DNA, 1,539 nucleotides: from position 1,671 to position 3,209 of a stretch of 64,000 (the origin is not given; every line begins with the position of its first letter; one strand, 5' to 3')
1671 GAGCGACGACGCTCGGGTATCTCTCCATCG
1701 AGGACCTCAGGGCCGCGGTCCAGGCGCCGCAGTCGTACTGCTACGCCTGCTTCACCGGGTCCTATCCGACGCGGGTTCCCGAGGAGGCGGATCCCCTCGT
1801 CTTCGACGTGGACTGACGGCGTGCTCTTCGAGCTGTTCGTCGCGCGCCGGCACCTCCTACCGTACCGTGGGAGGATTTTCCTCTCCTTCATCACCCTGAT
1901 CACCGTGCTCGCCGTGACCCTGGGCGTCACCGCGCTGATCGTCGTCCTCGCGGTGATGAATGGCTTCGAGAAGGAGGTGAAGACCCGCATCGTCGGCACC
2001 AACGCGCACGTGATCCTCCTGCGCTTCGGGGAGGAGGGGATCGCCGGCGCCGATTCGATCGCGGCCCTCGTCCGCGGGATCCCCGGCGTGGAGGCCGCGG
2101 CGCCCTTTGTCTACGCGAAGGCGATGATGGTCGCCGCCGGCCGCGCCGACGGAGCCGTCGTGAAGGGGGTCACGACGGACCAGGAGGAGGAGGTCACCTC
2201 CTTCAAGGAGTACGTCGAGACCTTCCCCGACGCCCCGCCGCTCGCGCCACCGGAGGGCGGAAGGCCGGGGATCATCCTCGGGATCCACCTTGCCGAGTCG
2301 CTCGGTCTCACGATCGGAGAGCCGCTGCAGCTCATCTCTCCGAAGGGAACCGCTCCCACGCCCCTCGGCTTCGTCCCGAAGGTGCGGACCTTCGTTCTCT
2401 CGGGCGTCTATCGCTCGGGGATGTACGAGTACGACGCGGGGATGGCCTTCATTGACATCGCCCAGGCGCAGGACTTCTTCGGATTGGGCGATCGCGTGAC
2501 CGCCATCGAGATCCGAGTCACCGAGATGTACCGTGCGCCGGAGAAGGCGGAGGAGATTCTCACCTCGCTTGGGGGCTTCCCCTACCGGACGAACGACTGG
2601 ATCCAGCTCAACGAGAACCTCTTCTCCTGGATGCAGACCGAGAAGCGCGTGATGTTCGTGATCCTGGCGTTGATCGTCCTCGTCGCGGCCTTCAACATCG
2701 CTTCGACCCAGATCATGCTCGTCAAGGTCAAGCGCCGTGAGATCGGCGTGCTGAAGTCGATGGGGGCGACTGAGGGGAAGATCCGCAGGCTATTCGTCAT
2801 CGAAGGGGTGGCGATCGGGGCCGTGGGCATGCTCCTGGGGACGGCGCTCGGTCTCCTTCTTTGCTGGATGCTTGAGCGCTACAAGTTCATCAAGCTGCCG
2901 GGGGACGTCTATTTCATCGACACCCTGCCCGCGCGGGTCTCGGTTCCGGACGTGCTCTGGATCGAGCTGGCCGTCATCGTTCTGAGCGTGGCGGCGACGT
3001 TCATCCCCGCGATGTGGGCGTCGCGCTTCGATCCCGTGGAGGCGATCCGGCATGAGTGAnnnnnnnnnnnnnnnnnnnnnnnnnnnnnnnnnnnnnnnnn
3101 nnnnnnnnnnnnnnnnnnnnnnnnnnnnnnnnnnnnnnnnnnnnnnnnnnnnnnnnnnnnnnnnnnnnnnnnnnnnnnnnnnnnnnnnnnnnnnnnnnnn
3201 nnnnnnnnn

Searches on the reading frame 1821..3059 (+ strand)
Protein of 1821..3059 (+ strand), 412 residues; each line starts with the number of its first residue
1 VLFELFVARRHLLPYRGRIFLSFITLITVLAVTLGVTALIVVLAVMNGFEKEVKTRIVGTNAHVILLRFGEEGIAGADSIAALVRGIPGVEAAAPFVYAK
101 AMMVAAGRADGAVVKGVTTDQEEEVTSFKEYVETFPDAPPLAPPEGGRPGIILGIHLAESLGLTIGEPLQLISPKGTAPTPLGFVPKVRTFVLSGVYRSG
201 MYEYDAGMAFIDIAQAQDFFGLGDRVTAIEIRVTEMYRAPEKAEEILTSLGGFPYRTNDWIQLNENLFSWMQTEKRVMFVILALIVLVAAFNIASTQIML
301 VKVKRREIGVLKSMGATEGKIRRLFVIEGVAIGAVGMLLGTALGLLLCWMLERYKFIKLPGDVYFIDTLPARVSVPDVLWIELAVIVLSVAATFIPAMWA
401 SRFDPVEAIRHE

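Call 74: search_protein_families(library=ncbifam, proteins=[window:1821-3059:+], max_evalue=0.00001)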
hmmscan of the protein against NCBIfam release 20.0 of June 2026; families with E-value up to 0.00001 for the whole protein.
window:1821-3059:+ (412 aa): 9 families
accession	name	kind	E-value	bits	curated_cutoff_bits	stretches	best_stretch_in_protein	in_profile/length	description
TIGR02212.1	lolCE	equivalog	5.3e-103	345.1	362.45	1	3-412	2-411/411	lipoprotein-releasing ABC transporter permease subunit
NF008357.0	PRK11146.1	exception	5.8e-66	223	439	1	4-408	6-410/414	lipoprotein-releasing ABC transporter permease subunit LolE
TIGR02213.1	lolE_release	exception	4.8e-62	210.1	540.35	1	5-407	4-406/411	lipoprotein-releasing ABC transporter permease subunit LolE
NF008076.0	PRK10814.1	exception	3.1e-50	171.4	473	1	5-412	7-399/399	lipoprotein-releasing ABC transporter permease subunit LolC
TIGR03434.1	ADOP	subfamily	1.5e-12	46.5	622.3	1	263-353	259-349/803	ADOP family duplicated permease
NF038347.1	FtsX_Gpos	exception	2.7e-12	46.6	225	1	264-374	157-267/296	permease-like cell division protein FtsX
NF038346.1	FtsX_actino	exception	1.8e-11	44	250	1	259-400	164-301/308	permease-like cell division protein FtsX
NF007826.0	PRK10535.1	equivalog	3.6e-10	38.8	966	1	227-411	470-647/648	macrolide ABC transporter ATP-binding protein/permease MacB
TIGR00439.2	FtsX_Gneg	equivalog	9.3e-10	38.2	255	1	262-395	154-285/292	permease-like cell division protein FtsX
